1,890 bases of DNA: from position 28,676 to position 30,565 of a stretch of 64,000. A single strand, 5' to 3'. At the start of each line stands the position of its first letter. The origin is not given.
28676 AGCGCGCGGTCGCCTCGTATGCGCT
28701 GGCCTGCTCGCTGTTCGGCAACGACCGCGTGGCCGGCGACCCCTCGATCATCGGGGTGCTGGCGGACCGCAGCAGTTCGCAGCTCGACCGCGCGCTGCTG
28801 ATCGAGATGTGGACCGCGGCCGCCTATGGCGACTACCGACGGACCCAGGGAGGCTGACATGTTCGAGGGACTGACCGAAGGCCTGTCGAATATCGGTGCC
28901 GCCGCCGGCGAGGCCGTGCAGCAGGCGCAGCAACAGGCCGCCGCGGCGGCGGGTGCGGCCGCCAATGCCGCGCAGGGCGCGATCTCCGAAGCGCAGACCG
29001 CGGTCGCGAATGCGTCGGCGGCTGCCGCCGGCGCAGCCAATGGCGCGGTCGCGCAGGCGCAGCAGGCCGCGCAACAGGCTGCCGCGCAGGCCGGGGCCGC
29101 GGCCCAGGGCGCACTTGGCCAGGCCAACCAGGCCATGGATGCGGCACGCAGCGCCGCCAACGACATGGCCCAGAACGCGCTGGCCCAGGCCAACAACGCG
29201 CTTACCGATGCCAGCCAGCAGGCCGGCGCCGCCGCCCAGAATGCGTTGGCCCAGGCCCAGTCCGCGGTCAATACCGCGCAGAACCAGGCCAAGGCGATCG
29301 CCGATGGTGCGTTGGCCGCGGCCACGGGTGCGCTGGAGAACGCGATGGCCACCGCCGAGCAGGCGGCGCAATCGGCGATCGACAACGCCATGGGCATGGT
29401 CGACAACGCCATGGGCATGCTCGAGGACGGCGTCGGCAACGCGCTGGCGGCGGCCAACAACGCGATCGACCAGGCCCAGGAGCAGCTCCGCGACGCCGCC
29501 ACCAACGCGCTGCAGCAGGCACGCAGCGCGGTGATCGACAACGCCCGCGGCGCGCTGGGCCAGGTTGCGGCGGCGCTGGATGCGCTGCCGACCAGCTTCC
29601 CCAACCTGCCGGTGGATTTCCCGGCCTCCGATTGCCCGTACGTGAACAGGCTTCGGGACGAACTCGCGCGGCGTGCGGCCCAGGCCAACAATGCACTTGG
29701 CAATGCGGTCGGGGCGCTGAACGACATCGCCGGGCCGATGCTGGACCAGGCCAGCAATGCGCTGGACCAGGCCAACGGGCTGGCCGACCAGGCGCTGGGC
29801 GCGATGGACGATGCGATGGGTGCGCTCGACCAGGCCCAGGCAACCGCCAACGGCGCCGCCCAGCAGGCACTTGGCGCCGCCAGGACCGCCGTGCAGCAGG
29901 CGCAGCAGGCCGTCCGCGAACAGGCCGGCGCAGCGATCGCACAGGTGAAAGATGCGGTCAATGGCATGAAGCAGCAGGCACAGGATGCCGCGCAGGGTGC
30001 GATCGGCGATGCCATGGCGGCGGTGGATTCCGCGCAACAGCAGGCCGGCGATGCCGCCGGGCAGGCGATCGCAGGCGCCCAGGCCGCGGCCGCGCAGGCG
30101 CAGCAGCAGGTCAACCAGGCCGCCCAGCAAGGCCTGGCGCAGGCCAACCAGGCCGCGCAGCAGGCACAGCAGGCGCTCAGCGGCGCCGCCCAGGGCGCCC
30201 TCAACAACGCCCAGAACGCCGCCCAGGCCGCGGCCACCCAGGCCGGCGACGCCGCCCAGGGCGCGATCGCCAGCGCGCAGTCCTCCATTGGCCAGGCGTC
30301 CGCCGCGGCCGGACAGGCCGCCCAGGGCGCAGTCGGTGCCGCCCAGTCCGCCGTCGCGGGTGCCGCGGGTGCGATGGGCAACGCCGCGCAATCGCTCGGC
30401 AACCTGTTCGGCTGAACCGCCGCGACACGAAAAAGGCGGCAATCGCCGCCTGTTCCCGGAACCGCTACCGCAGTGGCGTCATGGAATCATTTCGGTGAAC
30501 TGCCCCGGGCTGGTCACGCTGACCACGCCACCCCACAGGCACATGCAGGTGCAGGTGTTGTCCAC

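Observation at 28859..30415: Putative T6SS cargo made almost entirely of 11-residue (hendecad) Ala/Gln repeats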

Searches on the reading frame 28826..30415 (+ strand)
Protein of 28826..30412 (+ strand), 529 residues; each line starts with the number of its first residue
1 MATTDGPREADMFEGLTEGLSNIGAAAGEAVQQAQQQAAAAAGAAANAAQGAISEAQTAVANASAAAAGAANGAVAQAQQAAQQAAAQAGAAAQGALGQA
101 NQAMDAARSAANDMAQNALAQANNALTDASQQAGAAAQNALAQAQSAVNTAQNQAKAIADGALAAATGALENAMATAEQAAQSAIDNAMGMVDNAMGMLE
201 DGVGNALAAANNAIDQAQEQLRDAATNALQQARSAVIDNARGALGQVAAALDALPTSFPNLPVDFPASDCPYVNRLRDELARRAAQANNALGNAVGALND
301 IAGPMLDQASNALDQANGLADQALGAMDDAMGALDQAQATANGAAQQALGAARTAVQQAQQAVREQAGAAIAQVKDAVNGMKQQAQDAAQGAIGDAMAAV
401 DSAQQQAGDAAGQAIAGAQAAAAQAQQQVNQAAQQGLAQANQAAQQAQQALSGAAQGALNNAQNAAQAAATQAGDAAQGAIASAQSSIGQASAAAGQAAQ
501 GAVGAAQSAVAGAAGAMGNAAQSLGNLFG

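Call 5: search_protein_families(library=pfam, proteins=[window:28859-30415:+], max_evalue=0.01)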
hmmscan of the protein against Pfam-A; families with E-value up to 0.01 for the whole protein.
window:28859-30415:+ (518 aa): 2 families
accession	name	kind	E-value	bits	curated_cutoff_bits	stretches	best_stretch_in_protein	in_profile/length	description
PF01442.23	Apolipoprotein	-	0.00035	20.8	90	0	318-461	48-184/190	Apolipoprotein A1/A4/E domain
PF24430.1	DUF7553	-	0.0086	17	27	0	103-181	1-79/85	Family of unknown function (DUF7553)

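Call 9: search_protein_families(library=ncbifam, proteins=[window:28859-30415:+], max_evalue=0.1)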
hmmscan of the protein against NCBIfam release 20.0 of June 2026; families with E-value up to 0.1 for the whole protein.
window:28859-30415:+ (518 aa): 2 families
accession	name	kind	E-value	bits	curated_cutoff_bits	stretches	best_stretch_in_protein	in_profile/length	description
NF047840.1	lipo_Ag473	exception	0.0021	18.8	100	2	346-467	19-136/136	Ag473 family lipoprotein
NF042955.1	Ppl_antiphage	equivalog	0.041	11.8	1000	1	302-441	429-569/882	anti-phage protein Ppl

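Call 11: find_homologous_proteins(query=window:28859-30412:+, max_evalue=0.001)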
Query window:28859-30412:+ (518 aa): 3 proteins with E <= 0.001 among 8000 candidates.
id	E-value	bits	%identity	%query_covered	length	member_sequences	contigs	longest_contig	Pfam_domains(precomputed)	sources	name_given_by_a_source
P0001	2.7e-30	125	67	30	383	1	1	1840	-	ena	-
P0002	3.7e-20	91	78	8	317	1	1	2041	-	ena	-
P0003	1.2e-18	86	50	8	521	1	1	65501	-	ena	-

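Call 13: find_encoding_contigs(protein=P0003, flank=10000, max_places=4)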
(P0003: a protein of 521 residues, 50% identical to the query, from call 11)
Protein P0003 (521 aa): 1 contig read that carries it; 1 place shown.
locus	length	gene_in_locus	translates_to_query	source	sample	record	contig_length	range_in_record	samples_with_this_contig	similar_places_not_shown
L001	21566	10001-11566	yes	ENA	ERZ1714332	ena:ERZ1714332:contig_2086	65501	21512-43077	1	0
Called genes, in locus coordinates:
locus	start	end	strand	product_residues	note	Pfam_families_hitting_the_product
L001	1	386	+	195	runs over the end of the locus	-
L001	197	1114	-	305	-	-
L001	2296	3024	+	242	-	PF05947:T6SS_TssF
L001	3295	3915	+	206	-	PF06996:T6SS_TssG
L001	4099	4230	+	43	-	-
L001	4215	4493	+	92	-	-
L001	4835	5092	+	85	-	-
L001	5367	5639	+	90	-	PF17871:AAA_lid_9 (weak)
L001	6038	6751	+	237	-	PF10431:ClpB_D2-small (weak)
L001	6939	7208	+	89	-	PF05954:Phage_GPD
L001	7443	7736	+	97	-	PF05954:Phage_GPD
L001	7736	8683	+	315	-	PF05954:Phage_GPD, PF04717:Phage_base_V (weak)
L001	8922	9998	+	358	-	-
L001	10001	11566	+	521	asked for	-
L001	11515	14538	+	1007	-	PF02518:HATPase_c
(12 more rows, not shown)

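Call 22: predict_structure(protein=window:28859-30412:+)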
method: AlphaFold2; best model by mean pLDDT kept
length: 518 residues; sequences in the alignment: 1
mean_pLDDT: 61.9   pTM: 0.29
mean pLDDT of the five models: 61.9, 61.5, 61.0, 59.3, 53.1
residues with pLDDT >= 90: 0; 70-90: 112; 50-70: 343; < 50: 63
segments of 3 or more residues with pLDDT < 50: 104-112, 118-134, 248-253, 255-259, 392-394, 407-412
pLDDT, mean of each block of 10 residues (from residue 1): 68 70 69 67 65 58 59 58 57 53 49 47 45 53 62 66 62 65 69 66 70 67 66 62 54 45 63 64 66 66 68 68 67 66 67 67 68 59 54 51 51 53 58 60 64 61 63 68 68 68 69 69
secondary structure, 60 per line:
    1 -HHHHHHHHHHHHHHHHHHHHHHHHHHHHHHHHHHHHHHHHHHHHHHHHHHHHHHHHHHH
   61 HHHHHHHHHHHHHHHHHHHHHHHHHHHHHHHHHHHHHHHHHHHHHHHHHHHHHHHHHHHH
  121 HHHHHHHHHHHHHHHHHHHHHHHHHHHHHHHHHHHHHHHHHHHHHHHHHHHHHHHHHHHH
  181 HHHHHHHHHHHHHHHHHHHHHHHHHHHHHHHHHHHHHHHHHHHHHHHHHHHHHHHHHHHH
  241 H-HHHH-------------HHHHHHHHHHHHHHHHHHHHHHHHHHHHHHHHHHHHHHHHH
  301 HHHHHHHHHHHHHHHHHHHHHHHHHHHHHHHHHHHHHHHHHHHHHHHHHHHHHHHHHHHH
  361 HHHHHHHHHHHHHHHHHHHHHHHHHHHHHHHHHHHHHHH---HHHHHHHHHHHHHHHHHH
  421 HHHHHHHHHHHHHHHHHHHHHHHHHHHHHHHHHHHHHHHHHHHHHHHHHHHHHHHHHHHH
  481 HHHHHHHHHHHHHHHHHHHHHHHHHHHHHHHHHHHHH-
elements in order: H2-241 H243-246 H260-399 H403-517

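Call 23: search_protein_representatives(protein=window:28859-30412:+)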
Query: 518 residues. Proteins with E-value up to 0.001 (for the whole library): 40; up to 1e-10: 14; up to 1e-30: 3. The best 40 are listed.
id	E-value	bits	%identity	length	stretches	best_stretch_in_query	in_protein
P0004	2.0e-49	185.8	72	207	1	218-355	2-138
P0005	8.8e-33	131.0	69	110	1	178-282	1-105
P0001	8.5e-31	124.5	67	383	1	1-155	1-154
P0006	1.8e-22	97.0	61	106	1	234-329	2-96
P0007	9.1e-21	91.5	63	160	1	148-238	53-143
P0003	3.8e-19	86.1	50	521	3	356-516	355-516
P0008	3.0e-17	79.9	55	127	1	212-319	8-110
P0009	9.9e-16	74.9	47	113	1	166-268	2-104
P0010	1.0e-15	74.9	61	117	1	213-300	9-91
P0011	5.1e-15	72.5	65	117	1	213-288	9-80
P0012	5.2e-13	65.9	46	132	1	182-288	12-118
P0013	3.7e-12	63.1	67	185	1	1-96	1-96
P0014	5.9e-12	62.4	68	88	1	1-79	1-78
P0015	6.9e-12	62.2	80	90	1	1-51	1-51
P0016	1.1e-10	58.3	64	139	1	443-518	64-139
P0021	9.8e-08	48.6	23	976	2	55-457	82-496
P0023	2.0e-07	47.5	25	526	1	16-486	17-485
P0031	5.4e-05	39.5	26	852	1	3-239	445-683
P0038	2.8e-04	37.2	30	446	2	285-410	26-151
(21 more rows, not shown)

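Call 39: list_cluster_members(proteins=[window:28826-30412:+, window:28339-30402:-, window:28751-30442:-, window:29635-30495:+, window:29985-31628:+])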
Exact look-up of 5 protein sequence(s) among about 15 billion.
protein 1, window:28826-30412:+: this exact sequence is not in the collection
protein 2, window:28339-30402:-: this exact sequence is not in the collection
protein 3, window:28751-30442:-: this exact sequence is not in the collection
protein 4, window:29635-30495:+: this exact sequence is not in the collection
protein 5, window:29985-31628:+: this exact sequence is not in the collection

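Call 49: fold_search(model_id=the predicted structure, library=pdb)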
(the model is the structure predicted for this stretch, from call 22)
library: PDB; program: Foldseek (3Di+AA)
matches with E <= 10: 536; with E <= 0.001: 0
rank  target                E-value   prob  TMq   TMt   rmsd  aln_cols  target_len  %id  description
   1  8w20_A                2.6e-03  0.94  0.17  0.13  68.7       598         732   22  Umb1 umbrella toxin particle (released 2024-04-17)
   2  7sqc_1K               9.0e-03  1.00  0.19  0.27  52.8       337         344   15  Ciliary C1 central pair apparatus isolated from Chlamydomonas reinhardtii (released 2022-04-13)
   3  6yvu_B                1.5e-02  0.72  0.16  0.08  41.0       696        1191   10  Condensin complex from S.cerevisiae ATP-free apo non-engaged state (released 2020-07-15)
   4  7n6g_3P               2.7e-02  0.99  0.22  0.29  48.4       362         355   14  C1 of central pair (released 2022-05-18)
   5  7zr1_C                3.6e-02  0.98  0.23  0.17  54.0       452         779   12  Chaetomium thermophilum Mre11-Rad50-Nbs1 complex bound to ATPyS (composite structure) (released 2023-01-11)
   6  9gm7_A                4.5e-02  0.80  0.22  0.10  51.6       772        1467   13  MukBEF in a nucleotide-bound state with open neck gate (monomer) (released 2025-03-26)
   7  6h2x                  5.4e-02  0.63  0.16  0.21  47.2       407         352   18  MukB coiled-coil elbow from E. coli (released 2019-03-06)
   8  7nyw_B                5.9e-02  0.82  0.17  0.12  39.6       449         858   16  Cryo-EM structure of the MukBEF-MatP-DNA head module (released 2021-07-07)
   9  6z9l_A                6.1e-02  0.69  0.18  0.15  98.2       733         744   13  Enterococcal PrgA (released 2020-09-16)
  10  7nyx_A                6.1e-02  0.51  0.16  0.07  66.0       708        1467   14  Cryo-EM structure of the MukBEF-MatP-DNA monomer (closed conformation) (released 2021-07-07)
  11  7ogt_B                8.0e-02  0.85  0.22  0.17  35.8       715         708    9  Folded elbow of cohesin (released 2021-07-28)
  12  7n6g_3R               9.6e-02  0.69  0.15  0.20  62.2       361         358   12  C1 of central pair (released 2022-05-18)
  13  5xg2                  1.1e-01  0.95  0.18  0.35  13.5       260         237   12  Crystal structure of a coiled-coil segment (residues 345-468 and 694-814) of Pyrococcus yayanosii Smc (released 2017-06-07)
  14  3zx6_A                1.1e-01  0.82  0.16  0.25  29.0       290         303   21  Structure of Hamp(AF1503)-Tsr fusion - Hamp (A291V) mutant (released 2012-02-29)
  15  8i4x_B                1.1e-01  0.23  0.12  0.06  99.9       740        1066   10  Cryo-EM structure of 5-subunit Smc5/6 (released 2024-06-26)
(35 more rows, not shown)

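Call 54: search_solved_structures(query=window:28859-30412:+, max_evalue=0.1)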
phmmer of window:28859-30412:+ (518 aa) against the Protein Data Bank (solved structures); distinct sequences matched with E-value up to 0.1: 0.

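Call 56: find_encoding_contigs(protein=P0023, flank=8000, max_places=3)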
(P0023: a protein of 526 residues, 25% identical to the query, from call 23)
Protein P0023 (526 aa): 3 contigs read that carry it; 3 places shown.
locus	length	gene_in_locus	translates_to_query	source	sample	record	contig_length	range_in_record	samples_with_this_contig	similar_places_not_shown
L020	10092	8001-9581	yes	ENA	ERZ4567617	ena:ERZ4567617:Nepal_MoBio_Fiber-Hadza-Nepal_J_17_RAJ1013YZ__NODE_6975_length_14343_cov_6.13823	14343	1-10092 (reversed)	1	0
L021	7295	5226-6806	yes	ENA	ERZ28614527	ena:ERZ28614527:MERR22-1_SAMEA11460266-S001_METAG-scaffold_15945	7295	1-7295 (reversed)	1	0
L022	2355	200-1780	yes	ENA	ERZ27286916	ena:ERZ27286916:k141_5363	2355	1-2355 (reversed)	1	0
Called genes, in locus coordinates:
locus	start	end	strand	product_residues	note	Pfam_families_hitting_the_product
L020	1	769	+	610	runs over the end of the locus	PF05947:T6SS_TssF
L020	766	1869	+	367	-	PF06996:T6SS_TssG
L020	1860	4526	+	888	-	PF02861:Clp_N, PF13191:AAA_16 (weak), PF23569:NBD_SMAX1, PF00004:AAA, PF17871:AAA_lid_9, PF07724:AAA_2, PF07728:AAA_5, PF10431:ClpB_D2-small, +5 more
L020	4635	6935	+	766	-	PF05954:Phage_GPD, PF04717:Phage_base_V, PF22178:Gp5_trimer_C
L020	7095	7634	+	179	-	PF13503:DUF4123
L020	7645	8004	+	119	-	-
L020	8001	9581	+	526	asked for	-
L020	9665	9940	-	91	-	PF05488:PAAR_motif (weak)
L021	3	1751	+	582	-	?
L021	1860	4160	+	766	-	PF05954:Phage_GPD, PF04717:Phage_base_V, PF22178:Gp5_trimer_C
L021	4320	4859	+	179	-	PF13503:DUF4123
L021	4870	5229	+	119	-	-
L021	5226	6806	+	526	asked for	-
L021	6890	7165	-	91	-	PF05488:PAAR_motif (weak)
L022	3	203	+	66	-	?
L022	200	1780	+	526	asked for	-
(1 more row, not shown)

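Call 58: search_protein_families(library=pfam, proteins=[P0023, L020:7645-8001:+, L020:9665-9940:-], max_evalue=1)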
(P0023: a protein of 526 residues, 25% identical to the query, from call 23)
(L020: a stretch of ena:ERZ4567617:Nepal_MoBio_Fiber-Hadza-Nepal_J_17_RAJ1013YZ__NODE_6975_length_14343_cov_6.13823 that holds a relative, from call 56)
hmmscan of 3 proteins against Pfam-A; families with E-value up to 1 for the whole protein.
P0023 (526 aa): 1 family
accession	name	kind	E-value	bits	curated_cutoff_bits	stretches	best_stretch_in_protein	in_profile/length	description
PF01442.23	Apolipoprotein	-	0.009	16.2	90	1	409-489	95-176/190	Apolipoprotein A1/A4/E domain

L020:7645-8001:+ (119 aa): 0 families

L020:9665-9940:- (91 aa): 2 families
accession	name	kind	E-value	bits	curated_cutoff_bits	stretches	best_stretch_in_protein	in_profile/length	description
PF05488.18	PAAR_motif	-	9.6e-09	35.8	27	2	2-39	32-69/70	PAAR motif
PF05308.16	Mito_fiss_reg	-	0.081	13.5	26.3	1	51-89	175-210/244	Mitochondrial fission regulator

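Call 59: search_solved_structures(query=P0023, max_evalue=1)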
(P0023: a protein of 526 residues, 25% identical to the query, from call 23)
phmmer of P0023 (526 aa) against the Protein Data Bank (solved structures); distinct sequences matched with E-value up to 1: 2.
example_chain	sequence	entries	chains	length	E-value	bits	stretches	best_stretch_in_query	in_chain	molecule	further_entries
5lbm_A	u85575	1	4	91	0.21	14.2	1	329-388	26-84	Transcriptional repressor FrmR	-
1b0y_A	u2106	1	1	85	0.41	13.2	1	24-71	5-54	PROTEIN (HIPIP)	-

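Call 80: predict_structure(alignment_id=A5)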
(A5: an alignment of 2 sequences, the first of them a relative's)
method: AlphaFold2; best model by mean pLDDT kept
length: 526 residues; sequences in the alignment: 2
mean_pLDDT: 56.4   pTM: 0.38
mean pLDDT of the five models: 56.4, 55.9, 52.2, 48.9, 45.4
residues with pLDDT >= 90: 0; 70-90: 123; 50-70: 210; < 50: 193
segments of 3 or more residues with pLDDT < 50: 1-25, 27-29, 45-47, 52-62, 74-80, 82-84, 165-193, 195-197, 202-204, 206-220, 233-276, 521-526
pLDDT, mean of each block of 10 residues (from residue 1): 30 39 44 49 47 42 47 45 48 53 54 55 52 57 53 51 45 42 46 48 49 46 49 47 36 28 32 49 55 60 67 79 81 77 82 68 59 61 57 55 57 67 72 74 80 82 79 82 78 74 60 52 39
secondary structure, 60 per line:
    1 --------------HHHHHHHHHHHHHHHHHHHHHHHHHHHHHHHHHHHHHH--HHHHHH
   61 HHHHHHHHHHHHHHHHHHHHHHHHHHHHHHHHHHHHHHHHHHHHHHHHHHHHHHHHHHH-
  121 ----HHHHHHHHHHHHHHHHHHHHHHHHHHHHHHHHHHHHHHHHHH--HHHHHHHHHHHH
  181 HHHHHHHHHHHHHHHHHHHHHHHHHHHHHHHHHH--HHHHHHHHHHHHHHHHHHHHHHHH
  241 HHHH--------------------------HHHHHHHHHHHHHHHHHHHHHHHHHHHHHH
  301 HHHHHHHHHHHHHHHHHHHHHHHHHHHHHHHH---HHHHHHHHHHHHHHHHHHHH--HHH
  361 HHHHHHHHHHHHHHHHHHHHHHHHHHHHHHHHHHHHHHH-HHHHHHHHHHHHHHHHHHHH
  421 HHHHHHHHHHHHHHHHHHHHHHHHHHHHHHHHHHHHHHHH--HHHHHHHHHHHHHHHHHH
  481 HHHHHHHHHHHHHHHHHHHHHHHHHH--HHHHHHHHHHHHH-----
elements in order: H15-52 H55-119 H125-166 H169-214 H217-244 H271-332 H336-355 H358-399 H401-460 H463-506 H509-521
